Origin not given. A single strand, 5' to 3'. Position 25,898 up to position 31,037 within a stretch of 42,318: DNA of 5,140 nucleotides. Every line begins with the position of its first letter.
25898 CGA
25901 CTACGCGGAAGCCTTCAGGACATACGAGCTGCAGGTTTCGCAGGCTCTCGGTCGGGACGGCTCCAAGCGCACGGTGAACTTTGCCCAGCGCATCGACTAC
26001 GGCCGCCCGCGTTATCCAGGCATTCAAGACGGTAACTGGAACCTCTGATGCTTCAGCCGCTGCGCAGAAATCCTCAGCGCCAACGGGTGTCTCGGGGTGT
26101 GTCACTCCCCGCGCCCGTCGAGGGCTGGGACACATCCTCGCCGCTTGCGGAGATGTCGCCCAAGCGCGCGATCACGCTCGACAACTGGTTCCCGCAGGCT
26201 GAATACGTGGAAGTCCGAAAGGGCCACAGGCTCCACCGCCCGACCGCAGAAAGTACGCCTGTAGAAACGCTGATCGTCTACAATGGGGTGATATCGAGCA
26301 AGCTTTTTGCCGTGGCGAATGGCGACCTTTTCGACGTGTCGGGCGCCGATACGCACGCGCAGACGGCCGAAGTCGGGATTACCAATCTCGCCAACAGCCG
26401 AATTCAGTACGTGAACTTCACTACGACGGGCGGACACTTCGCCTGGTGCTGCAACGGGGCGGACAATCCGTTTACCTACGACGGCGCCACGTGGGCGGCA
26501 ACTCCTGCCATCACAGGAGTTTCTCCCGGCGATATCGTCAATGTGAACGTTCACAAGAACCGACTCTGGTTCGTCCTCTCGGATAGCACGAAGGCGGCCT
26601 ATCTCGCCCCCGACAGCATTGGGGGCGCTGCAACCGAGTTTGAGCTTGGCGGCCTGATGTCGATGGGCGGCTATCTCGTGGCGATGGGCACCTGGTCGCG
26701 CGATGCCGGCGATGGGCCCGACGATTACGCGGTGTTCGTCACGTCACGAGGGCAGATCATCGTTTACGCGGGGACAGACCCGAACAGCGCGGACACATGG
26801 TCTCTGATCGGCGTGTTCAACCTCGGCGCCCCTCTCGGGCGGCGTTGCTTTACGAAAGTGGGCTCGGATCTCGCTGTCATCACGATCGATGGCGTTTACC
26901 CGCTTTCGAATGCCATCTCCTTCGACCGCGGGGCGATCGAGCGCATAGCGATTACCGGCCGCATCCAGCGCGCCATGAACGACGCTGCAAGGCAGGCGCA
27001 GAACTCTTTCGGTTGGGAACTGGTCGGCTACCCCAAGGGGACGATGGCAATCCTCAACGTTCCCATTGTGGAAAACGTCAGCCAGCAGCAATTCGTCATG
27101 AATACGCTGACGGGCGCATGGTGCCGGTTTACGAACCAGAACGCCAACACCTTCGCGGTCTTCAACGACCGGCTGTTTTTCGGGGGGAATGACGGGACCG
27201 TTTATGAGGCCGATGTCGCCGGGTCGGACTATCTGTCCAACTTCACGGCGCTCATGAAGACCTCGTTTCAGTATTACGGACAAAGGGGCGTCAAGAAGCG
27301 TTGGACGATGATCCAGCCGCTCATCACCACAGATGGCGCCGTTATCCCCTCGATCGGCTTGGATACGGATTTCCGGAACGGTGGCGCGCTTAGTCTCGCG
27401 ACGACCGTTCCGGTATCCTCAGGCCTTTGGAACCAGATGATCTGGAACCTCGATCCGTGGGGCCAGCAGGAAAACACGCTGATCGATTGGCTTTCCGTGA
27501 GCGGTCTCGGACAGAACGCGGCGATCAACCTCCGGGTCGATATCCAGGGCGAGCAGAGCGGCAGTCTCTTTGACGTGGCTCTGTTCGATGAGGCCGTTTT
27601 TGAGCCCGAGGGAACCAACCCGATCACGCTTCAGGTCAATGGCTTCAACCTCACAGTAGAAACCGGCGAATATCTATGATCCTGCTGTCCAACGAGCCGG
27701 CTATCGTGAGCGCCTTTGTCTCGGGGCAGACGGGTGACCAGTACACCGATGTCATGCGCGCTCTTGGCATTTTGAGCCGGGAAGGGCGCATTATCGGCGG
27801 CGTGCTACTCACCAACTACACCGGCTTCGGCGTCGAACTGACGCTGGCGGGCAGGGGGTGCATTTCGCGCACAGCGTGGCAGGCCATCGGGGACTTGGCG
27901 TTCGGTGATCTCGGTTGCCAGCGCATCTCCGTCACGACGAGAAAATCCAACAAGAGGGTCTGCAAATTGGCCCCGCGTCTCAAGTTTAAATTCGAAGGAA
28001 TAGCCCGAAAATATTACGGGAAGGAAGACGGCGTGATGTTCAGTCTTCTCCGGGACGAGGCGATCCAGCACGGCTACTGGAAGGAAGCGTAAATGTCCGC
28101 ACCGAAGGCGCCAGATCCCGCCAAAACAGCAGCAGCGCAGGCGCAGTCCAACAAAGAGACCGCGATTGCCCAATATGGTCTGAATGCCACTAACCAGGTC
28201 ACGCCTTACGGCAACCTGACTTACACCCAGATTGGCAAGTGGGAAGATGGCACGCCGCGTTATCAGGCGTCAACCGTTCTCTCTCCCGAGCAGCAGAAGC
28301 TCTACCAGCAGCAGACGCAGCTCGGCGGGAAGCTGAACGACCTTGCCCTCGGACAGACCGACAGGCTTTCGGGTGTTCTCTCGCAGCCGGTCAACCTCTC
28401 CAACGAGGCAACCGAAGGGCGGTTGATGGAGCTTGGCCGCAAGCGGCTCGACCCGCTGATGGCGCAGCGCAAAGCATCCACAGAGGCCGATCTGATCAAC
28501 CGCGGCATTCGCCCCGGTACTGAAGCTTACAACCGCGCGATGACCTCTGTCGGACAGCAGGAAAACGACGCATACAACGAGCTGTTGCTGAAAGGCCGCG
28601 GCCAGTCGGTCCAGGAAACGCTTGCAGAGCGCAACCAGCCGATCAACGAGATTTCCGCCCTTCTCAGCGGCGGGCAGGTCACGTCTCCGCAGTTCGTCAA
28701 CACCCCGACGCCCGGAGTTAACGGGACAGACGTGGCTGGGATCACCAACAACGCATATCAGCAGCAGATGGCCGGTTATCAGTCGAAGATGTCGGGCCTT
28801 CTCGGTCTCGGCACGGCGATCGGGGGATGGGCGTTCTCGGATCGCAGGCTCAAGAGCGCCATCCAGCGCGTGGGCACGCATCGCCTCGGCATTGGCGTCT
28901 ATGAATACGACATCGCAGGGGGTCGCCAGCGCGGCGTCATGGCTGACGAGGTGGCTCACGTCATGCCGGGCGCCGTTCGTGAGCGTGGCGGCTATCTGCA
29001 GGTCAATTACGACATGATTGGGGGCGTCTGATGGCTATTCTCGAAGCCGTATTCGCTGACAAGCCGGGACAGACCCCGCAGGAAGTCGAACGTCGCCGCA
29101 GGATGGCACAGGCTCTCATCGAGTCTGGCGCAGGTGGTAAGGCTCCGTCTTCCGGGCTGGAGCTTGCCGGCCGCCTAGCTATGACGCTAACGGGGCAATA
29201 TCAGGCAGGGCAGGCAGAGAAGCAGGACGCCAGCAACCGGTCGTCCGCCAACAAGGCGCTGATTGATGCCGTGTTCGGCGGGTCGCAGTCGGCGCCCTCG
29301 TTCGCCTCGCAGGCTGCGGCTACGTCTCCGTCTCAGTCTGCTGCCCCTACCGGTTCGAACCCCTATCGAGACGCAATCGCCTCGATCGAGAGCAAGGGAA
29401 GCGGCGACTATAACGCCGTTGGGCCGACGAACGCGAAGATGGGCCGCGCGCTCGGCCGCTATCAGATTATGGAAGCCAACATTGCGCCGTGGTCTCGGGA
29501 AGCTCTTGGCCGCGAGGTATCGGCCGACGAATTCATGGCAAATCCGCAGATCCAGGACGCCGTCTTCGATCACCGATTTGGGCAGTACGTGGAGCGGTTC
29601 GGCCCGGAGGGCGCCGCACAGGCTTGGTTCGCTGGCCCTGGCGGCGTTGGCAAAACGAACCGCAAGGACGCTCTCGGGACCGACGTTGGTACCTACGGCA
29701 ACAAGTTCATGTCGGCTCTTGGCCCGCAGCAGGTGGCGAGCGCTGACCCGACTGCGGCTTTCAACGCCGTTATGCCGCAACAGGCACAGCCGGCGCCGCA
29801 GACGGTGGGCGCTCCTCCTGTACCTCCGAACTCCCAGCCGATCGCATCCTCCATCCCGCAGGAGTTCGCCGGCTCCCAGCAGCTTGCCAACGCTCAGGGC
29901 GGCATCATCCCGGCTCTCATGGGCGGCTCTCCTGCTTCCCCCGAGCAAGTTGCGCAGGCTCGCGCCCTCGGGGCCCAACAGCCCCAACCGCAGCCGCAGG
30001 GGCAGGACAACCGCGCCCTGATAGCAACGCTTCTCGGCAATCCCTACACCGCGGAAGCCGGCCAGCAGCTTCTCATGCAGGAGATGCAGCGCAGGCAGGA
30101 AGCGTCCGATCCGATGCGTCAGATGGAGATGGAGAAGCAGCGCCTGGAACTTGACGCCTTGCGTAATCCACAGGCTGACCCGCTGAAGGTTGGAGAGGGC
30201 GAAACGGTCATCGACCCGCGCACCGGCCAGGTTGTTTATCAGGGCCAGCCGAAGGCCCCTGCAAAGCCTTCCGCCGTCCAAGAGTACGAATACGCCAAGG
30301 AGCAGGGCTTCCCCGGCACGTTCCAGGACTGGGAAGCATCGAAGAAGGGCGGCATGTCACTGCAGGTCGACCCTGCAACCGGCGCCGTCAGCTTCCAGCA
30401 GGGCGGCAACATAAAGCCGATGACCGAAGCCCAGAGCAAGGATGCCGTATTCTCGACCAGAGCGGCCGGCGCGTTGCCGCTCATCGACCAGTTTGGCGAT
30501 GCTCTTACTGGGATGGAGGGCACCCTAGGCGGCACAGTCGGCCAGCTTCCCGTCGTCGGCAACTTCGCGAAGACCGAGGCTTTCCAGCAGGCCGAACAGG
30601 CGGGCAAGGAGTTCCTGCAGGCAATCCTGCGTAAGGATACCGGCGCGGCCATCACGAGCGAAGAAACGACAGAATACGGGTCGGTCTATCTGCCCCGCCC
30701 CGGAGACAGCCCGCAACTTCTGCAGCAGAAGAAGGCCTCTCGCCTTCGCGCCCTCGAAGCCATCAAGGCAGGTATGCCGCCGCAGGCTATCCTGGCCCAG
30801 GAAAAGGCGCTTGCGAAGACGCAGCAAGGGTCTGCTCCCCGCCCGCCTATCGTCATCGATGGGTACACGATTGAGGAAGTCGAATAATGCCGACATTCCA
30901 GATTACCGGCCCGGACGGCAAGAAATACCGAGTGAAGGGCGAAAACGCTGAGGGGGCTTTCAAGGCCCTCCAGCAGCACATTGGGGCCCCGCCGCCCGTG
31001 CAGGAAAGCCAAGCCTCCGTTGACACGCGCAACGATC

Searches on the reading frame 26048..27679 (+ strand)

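Call 30: search_protein_families(library=phrogs, proteins=[window:26048-27679:+], max_evalue=0.00001)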
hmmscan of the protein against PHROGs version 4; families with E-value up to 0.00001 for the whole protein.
window:26048-27679:+ (543 aa): 1 family
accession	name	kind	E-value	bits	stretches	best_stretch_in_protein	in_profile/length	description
phrog_5107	-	lysis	2.5e-123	413.3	1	15-501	4-514/533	amidase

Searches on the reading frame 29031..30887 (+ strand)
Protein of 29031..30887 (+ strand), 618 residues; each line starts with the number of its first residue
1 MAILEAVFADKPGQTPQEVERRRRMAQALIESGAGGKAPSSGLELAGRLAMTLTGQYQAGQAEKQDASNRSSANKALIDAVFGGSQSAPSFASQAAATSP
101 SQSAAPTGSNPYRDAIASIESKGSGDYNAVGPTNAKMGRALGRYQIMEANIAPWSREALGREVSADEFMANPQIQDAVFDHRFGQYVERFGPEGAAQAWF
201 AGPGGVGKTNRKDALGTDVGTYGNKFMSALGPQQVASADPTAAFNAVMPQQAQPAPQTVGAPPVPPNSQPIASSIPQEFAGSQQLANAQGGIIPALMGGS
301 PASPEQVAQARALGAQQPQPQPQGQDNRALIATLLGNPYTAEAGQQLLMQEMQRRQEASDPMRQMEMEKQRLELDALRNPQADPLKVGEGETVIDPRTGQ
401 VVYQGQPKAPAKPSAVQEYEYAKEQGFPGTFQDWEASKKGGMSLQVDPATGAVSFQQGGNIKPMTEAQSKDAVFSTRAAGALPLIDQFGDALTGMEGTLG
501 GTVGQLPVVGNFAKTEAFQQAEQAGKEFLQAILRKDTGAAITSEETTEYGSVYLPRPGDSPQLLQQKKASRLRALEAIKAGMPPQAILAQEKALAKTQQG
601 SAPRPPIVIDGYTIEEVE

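Call 30: search_protein_families(library=phrogs, proteins=[window:29031-30887:+], max_evalue=0.00001)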
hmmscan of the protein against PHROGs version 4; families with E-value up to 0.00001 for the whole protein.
window:29031-30887:+ (618 aa): 3 families
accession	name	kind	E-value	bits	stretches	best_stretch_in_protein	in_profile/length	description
phrog_24990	-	unknown function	3e-102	344.3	2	7-251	6-249/747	-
phrog_35431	-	unknown function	1.1e-07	31.7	1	524-577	448-501/546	-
phrog_6654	-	unknown function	3.4e-06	27.6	1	137-201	8-72/428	-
